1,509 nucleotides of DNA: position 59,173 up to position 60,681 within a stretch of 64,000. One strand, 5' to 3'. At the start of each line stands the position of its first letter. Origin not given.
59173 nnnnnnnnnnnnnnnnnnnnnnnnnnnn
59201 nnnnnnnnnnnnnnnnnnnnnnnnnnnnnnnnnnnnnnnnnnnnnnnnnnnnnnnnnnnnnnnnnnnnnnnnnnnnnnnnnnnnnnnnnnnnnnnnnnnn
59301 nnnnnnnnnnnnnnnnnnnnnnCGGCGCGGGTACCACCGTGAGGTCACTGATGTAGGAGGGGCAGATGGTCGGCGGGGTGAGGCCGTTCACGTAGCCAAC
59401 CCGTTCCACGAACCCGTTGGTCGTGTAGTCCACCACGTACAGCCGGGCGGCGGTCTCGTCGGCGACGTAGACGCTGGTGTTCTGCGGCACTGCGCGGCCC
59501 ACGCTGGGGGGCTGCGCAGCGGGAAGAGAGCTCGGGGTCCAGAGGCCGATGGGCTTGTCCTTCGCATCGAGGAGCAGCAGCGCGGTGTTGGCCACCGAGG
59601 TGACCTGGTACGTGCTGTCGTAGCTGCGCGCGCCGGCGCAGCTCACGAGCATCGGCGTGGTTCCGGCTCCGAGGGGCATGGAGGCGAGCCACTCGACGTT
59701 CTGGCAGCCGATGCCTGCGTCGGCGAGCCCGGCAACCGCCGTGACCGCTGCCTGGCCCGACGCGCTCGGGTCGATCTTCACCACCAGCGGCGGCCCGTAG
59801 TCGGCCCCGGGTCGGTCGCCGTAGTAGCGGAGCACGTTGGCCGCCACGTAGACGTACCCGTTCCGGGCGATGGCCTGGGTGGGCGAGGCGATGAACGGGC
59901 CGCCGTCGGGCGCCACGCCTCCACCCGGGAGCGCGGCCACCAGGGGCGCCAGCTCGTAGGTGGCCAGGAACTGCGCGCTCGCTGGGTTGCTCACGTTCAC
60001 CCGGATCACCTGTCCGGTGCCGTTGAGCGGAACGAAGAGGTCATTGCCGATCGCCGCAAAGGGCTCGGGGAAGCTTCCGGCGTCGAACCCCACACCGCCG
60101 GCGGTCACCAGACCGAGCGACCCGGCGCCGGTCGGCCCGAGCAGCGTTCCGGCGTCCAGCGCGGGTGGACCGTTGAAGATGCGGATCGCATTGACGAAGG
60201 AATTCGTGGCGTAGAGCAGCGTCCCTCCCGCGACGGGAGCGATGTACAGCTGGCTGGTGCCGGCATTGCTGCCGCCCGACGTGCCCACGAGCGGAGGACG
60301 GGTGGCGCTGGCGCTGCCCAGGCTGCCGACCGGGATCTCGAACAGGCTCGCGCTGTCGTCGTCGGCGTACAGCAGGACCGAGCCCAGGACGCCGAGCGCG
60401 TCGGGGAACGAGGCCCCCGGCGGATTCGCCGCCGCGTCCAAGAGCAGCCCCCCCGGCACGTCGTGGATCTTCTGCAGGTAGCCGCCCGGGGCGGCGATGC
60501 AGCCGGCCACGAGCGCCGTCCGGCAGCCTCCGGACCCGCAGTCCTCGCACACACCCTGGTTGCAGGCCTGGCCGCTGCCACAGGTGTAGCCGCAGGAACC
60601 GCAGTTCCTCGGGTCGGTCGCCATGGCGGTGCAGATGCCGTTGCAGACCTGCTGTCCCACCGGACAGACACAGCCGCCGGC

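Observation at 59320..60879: Uncharacterised Cys-rich, propeller-like lipoprotein translationally coupled inside a cobalamin-riboswitch-controlled uptake operon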

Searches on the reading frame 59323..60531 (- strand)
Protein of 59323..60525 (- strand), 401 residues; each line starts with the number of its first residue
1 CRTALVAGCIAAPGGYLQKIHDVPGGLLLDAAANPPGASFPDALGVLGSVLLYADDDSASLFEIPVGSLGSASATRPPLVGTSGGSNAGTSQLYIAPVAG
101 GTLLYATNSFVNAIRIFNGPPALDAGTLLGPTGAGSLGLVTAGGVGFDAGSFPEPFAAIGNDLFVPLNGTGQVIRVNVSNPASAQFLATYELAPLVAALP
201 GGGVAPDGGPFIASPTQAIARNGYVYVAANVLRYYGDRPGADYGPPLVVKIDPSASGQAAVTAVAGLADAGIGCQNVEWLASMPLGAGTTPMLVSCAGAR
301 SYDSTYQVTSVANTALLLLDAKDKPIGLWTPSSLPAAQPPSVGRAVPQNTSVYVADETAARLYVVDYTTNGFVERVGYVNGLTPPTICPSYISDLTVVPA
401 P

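Call 8: find_homologous_proteins(query=window:59323-60525:-)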
Query window:59323-60525:- (401 aa): 66 proteins with E <= 0.001 among 8000 candidates.
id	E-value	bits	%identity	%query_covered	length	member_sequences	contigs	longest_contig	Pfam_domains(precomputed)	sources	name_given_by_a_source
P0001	1.2e-241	820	94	100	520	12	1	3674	PF04885.20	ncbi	ncbi:MAG: hypothetical protein ACXWLA_07750 [Myxococcaceae bacterium]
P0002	4.7e-212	722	83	100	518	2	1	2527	PF04885.20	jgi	-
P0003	3.9e-203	693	80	100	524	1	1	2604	PF04885.20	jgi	jgi:hypothetical protein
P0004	4.9e-198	676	78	100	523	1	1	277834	PF04885.20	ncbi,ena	-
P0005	2.6e-196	671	78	100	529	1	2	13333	PF04885.20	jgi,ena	-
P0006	1.5e-195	668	79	100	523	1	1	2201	PF04885.20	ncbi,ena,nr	ncbi:MAG TPA: hypothetical protein VLQ79_01905 [Myxococcaceae bacterium]|nr:hypothetical protein [My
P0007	1.2e-193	662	78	100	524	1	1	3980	PF04885.20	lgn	-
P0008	7.2e-172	590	69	100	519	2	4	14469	PF04885.20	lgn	-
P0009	3.2e-167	575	69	100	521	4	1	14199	PF04885.20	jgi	-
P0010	4.4e-166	571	68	100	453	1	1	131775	-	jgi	jgi:hypothetical protein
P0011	2.9e-164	565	66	100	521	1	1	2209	PF04885.20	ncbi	-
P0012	7.7e-164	564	68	100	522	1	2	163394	PF04885.20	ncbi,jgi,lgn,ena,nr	ncbi:MAG TPA: hypothetical protein VMT11_06000 [Myxococcaceae bacterium]|nr:hypothetical protein [My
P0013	1.7e-163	563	68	100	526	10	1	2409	PF04885.20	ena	-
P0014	3.3e-162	558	67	100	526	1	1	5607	PF04885.20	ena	-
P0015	1.1e-160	553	68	100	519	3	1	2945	PF04885.20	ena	-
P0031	1.8e-147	510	63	100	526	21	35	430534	PF04885.20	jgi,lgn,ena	jgi:hypothetical protein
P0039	8.4e-140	485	61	100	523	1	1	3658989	PF04885.20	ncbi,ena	-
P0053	5.2e-106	373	52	100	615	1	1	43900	PF04885.20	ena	-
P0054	5.5e-104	367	49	98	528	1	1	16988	PF04885.20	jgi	jgi:hypothetical protein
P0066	5.2e-22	97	37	56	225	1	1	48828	-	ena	-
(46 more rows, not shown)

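Call 11: find_encoding_contigs(protein=P0039, flank=10000, max_places=2)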
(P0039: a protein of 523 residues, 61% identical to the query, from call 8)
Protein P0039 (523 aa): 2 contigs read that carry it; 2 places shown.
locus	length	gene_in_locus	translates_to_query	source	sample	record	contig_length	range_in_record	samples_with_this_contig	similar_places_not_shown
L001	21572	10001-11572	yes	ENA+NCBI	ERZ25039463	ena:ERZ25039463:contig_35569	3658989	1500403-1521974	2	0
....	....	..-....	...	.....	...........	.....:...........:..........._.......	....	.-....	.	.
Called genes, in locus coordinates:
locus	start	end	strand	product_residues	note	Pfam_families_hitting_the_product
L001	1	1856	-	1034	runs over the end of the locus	PF13779:DUF4175 (weak)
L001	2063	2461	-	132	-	PF12836:HHH_3, PF00633:HHH (weak), PF03934:T2SSK (weak)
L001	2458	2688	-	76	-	-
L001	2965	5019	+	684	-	PF05649:Peptidase_M13_N, PF01431:Peptidase_M13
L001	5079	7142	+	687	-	PF05649:Peptidase_M13_N, PF01431:Peptidase_M13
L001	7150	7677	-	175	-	-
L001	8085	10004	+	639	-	PF07715:Plug, PF00593:TonB_dep_Rec_b-barrel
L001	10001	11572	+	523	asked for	PF04885:Stig1 (faint)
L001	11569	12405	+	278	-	PF01497:Peripla_BP_2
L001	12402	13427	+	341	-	PF01032:FecCD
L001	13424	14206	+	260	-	PF00005:ABC_tran, PF02463:SMC_N (faint), PF13304:AAA_21 (faint)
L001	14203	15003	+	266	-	-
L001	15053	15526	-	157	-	-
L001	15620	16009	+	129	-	-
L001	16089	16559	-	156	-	PF01475:FUR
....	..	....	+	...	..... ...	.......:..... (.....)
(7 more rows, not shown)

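Call 12: find_encoding_contigs(protein=P0031, flank=10000, max_places=2)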
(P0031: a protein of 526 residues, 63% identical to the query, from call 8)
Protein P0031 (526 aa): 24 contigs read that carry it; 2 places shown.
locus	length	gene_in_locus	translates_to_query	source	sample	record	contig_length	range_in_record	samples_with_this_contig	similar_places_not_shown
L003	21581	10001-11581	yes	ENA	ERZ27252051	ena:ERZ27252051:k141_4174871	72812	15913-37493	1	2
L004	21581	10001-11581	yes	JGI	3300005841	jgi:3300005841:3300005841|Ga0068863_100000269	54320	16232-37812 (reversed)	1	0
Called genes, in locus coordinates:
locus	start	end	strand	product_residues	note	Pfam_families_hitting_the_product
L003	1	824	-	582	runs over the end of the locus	PF23914:TPR_CcmH_CycH (faint), PF07719:TPR_2 (faint), PF13485:Peptidase_MA_2, PF13424:TPR_12 (weak), PF13432:TPR_16 (weak), PF14559:TPR_19 (weak), PF13414:TPR_11 (weak), PF13428:TPR_14 (weak), +2 more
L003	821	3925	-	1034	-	PF13779:DUF4175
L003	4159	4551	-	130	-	PF03934:T2SSK (faint), PF12836:HHH_3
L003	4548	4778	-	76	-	-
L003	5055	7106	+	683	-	PF05649:Peptidase_M13_N, PF01431:Peptidase_M13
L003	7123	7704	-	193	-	-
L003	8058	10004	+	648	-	PF07715:Plug, PF00593:TonB_dep_Rec_b-barrel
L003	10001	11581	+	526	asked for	PF04885:Stig1 (weak)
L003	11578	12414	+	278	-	PF01497:Peripla_BP_2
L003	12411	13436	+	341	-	PF01032:FecCD, PF00950:ABC-3 (faint)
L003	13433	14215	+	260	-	PF00005:ABC_tran, PF02463:SMC_N (faint), PF13304:AAA_21 (faint)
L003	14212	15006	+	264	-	-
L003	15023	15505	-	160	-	-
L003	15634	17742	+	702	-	PF00654:Voltage_CLC, PF00571:CBS (faint)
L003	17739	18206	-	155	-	PF01475:FUR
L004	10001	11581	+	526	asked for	PF04885:Stig1 (weak)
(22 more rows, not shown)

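Call 14: find_encoding_contigs(protein=P0053, flank=10000, max_places=2)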
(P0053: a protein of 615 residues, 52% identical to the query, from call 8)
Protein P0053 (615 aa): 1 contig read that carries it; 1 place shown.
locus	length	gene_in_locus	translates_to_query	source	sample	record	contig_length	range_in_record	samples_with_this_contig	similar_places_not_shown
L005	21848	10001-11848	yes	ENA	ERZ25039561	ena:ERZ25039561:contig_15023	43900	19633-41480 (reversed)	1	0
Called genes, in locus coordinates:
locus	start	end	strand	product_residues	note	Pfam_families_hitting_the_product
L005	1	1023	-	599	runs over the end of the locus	PF13485:Peptidase_MA_2 (weak)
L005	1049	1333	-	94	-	-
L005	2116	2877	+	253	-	-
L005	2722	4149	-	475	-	-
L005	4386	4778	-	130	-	PF12836:HHH_3, PF00633:HHH (weak)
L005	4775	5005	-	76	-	-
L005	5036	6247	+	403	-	-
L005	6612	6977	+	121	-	PF01431:Peptidase_M13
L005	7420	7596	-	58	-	-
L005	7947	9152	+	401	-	-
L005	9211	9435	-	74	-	-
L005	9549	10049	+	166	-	PF00593:TonB_dep_Rec_b-barrel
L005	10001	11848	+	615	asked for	PF04885:Stig1 (faint)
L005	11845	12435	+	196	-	PF01497:Peripla_BP_2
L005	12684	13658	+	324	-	PF01032:FecCD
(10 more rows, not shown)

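Call 15: find_encoding_contigs(protein=P0054, flank=10000, max_places=2)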
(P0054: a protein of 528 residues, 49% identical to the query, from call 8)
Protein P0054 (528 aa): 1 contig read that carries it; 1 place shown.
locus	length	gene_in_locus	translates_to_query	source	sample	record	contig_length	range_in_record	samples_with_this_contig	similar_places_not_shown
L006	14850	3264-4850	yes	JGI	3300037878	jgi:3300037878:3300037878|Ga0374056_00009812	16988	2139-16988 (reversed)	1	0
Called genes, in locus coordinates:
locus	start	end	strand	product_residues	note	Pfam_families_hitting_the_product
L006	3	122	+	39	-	?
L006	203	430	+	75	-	PF13564:DoxX_2 (weak)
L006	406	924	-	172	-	-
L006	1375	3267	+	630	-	PF07715:Plug, PF00593:TonB_dep_Rec_b-barrel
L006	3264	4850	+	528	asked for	PF04885:Stig1 (faint)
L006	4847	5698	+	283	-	PF01497:Peripla_BP_2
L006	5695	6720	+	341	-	PF01032:FecCD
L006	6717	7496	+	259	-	PF00005:ABC_tran, PF02463:SMC_N (faint), PF13304:AAA_21 (faint)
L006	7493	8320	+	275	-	-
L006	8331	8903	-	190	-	-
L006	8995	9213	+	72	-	-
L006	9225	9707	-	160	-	PF01475:FUR, PF25213:HVO_A0261_N (weak), PF09339:HTH_IclR (faint)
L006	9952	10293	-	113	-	PF11969:DcpS_C, PF01230:HIT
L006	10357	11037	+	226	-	PF04264:YceI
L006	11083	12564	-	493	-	PF03901:Glyco_transf_22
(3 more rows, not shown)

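Call 16: find_encoding_contigs(protein=P0066, flank=10000, max_places=2)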
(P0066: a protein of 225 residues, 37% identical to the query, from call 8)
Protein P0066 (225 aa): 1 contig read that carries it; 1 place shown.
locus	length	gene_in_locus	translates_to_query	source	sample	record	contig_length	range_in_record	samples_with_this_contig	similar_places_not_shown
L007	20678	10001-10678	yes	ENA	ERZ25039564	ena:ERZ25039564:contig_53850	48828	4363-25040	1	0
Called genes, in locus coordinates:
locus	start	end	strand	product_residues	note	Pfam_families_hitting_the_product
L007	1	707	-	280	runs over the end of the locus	-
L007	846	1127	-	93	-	-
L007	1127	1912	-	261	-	-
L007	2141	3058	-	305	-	-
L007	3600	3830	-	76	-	-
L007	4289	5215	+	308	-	PF05649:Peptidase_M13_N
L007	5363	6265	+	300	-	PF01431:Peptidase_M13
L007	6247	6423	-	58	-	-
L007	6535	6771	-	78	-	-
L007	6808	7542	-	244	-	-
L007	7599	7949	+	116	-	-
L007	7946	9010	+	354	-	PF00593:TonB_dep_Rec_b-barrel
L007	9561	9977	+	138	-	-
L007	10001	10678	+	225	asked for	-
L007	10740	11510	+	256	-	PF01497:Peripla_BP_2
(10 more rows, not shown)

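Call 47: search_protein_representatives(alignment_id=A2)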
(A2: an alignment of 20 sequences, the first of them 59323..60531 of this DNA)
Query: 20 sequences, 382 profile positions. Proteins with E-value up to 0.001 (for the whole library): 1209; up to 1e-10: 280; up to 1e-30: 101. The best 150 are listed.
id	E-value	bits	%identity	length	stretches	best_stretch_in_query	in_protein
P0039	3.6e-135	467.5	-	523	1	1-382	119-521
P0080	2.4e-132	458.2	-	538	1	1-381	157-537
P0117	1.7e-129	448.8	-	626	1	1-382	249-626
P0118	1.2e-118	413.1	-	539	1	1-381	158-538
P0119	6.3e-118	410.7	-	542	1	1-382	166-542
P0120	9.6e-117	406.8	-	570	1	1-382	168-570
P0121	1.3e-113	396.5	-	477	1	1-382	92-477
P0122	4.1e-107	375.1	-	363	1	37-382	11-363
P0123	4.6e-107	375.0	-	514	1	1-382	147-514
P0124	5.2e-107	374.8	-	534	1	1-380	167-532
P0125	8.7e-106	370.8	-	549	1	1-378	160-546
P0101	8.8e-106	370.7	-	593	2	115-382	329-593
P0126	2.8e-104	365.8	-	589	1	1-382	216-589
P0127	8.1e-103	361.0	-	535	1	1-382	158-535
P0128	1.6e-102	360.0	-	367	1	26-382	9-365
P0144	6.5e-93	328.4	-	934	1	1-342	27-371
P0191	1.6e-51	192.1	-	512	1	1-382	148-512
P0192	6.1e-49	183.6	-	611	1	1-382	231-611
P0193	4.6e-48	180.8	-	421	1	3-371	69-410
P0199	2.7e-40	155.2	-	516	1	1-380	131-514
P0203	1.5e-38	149.4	-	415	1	1-382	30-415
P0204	3.6e-38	148.2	-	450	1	4-380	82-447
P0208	1.2e-33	133.3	-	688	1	1-381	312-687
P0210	1.9e-32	129.4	-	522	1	1-380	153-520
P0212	5.8e-32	127.8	-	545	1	2-382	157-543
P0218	6.5e-28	114.4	-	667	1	8-360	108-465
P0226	5.0e-24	101.6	-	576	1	1-381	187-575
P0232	1.4e-22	96.9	-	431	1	1-273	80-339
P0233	1.4e-22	96.9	-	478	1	2-278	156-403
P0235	2.7e-22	95.9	-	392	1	1-340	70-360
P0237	2.0e-21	93.1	-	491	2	4-280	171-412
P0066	6.5e-20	88.1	-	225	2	247-310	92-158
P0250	1.9e-19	86.6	-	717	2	1-293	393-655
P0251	2.3e-19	86.3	-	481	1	1-326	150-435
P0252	4.1e-19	85.5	-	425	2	1-280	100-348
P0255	8.0e-19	84.5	-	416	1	1-273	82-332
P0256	1.1e-18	84.1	-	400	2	199-276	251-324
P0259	2.0e-18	83.2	-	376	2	183-288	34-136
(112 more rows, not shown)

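Call 49: list_cluster_members(proteins=[P0191, P0192, P0193, P0199, P0203, P0204, P0208, P0210, P0212, P0226])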
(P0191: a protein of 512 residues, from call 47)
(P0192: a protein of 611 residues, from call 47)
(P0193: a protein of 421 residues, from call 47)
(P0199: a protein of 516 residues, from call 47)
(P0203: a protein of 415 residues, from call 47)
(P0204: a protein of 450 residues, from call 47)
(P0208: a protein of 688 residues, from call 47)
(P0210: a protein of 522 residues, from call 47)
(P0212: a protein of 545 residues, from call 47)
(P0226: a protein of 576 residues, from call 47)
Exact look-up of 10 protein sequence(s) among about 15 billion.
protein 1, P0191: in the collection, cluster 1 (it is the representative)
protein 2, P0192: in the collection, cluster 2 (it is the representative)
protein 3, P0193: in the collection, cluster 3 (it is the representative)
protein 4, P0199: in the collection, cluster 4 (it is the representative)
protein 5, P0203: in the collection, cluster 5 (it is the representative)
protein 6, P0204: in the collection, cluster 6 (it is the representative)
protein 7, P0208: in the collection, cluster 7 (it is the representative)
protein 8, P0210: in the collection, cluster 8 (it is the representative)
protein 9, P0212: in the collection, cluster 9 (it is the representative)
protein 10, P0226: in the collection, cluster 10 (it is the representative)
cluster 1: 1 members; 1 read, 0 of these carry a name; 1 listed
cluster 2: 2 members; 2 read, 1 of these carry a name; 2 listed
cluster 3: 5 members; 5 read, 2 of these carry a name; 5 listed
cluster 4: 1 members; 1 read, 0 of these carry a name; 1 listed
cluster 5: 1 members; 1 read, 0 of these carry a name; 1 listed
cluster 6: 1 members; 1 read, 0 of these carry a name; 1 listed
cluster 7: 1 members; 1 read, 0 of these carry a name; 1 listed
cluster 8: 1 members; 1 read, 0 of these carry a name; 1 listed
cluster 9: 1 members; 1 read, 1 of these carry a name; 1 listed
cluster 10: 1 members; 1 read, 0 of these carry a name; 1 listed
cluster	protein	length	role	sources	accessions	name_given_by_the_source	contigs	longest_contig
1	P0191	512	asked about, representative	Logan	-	-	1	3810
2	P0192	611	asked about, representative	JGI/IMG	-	DNA-binding beta-propeller fold protein YncE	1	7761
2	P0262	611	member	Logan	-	-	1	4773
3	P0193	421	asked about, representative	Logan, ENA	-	-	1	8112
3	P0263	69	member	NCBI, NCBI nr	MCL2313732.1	MAG: hypothetical protein FWC28_00550, partial [Proteobacteria bacterium] | hypothetical protein [Pseudomonadota bacterium]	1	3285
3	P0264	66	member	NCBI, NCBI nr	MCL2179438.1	MAG: hypothetical protein FWB81_08555, partial [Cystobacterineae bacterium] | hypothetical protein [Cystobacterineae bacterium]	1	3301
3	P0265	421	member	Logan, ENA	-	-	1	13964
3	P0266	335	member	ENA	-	-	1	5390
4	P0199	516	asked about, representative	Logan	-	-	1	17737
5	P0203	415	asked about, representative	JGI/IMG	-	-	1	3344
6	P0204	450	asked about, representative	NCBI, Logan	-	-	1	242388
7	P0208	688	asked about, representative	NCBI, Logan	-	-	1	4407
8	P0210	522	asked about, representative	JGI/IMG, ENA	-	-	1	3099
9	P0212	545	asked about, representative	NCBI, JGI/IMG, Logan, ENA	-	hypothetical protein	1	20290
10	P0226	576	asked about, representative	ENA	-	-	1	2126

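Call 50: search_protein_families(library=pfam, proteins=[P0191, P0192, P0193, P0199, P0203, P0204, P0208, P0218, P0226, P0144], max_evalue=0.01)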
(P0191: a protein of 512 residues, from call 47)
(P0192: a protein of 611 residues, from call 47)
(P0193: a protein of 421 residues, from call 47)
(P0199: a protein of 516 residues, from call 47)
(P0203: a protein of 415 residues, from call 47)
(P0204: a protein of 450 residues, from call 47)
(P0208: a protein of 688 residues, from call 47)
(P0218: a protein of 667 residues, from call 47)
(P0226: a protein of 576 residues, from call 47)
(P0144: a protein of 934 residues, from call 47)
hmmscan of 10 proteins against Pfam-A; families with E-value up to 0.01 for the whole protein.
P0191 (512 aa): 1 family
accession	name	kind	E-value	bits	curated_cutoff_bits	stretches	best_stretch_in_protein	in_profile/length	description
PF04885.19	Stig1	-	6.9e-17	62.1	24.1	3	105-152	37-84/85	Stigma-specific STIG1-like protein family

P0192 (611 aa): 1 family
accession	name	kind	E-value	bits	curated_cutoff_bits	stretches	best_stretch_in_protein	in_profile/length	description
PF04885.19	Stig1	-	6.7e-24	84.6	24.1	5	110-150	43-83/85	Stigma-specific STIG1-like protein family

P0193 (421 aa): 0 families

P0199 (516 aa): 1 family
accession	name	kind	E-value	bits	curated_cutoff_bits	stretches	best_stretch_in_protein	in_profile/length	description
PF04885.19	Stig1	-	4.7e-06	27.4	24.1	1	31-74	41-83/85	Stigma-specific STIG1-like protein family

P0203 (415 aa): 0 families

P0204 (450 aa): 1 family
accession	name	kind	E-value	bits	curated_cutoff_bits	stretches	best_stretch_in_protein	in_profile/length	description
PF04885.19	Stig1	-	1.1e-05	26.3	24.1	1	27-78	33-83/85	Stigma-specific STIG1-like protein family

P0208 (688 aa): 1 family
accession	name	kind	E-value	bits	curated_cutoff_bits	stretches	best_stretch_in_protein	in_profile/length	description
PF04885.19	Stig1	-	2.4e-31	108.5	24.1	5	238-315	19-83/85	Stigma-specific STIG1-like protein family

P0218 (667 aa): 3 families
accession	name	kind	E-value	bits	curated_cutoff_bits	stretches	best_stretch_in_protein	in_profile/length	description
PF18962.6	Por_Secre_tail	-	1e-14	55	27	1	597-663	1-72/75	Secretion system C-terminal sorting domain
PF09479.16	Flg_new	-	2.6e-09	37.5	27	1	37-101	1-65/65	Listeria-Bacteroides repeat domain (List_Bact_rpt)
PF02368.24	Big_2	-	0.00018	21.8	22.8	1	503-561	14-71/79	Bacterial Ig-like domain (group 2)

P0226 (576 aa): 2 families
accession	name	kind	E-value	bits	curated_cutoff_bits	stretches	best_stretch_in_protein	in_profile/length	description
PF04885.19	Stig1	-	2.4e-20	73.2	24.1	4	25-68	40-83/85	Stigma-specific STIG1-like protein family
PF01436.27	NHL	-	0.0078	16.7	20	0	398-412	3-18/28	NHL repeat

P0144 (934 aa): 1 family
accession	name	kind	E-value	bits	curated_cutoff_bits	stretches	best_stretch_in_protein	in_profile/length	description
PF01032.23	FecCD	-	1.9e-28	99.9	26.5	1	744-887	23-159/311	FecCD transport family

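Call 76: predict_structure(alignment_id=A2)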
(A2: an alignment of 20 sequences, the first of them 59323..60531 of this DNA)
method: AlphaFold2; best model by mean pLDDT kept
length: 403 residues; sequences in the alignment: 20
mean_pLDDT: 87.0   pTM: 0.90
mean pLDDT of the five models: 87.0, 86.8, 86.7, 86.6, 86.2
residues with pLDDT >= 90: 228; 70-90: 133; 50-70: 33; < 50: 9
segments of 3 or more residues with pLDDT < 50: 238-241
pLDDT, mean of each block of 10 residues (from residue 1): 78 88 90 91 92 91 90 88 70 93 94 93 76 59 93 94 96 96 96 93 74 89 95 65 72 94 90 75 74 90 84 92 92 90 93 92 93 89 88 91 72
secondary structure, 60 per line:
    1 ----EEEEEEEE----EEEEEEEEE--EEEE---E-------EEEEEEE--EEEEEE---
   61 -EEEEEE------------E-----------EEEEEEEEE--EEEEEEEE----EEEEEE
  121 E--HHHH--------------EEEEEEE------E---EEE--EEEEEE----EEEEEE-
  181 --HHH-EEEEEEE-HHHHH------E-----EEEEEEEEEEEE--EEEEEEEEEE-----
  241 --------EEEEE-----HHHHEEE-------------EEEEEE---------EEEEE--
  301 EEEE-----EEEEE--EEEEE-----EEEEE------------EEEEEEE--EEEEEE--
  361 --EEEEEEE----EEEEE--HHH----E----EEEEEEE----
elements in order: E5-12 E17-25 E28-31 E43-49 E52-57 E62-67 E92-100 E103-110 E115-121 H124-127 E142-148 E159-161 E164-169 E174-179 E187-193 H195-199 E212-223 E226-235 E249-253 H259-262 E263-265 E279-284 E294-298 E301-304 E310-314 E317-321 E327-331 E344-350 E353-358 E363-369 E374-378 E393-399
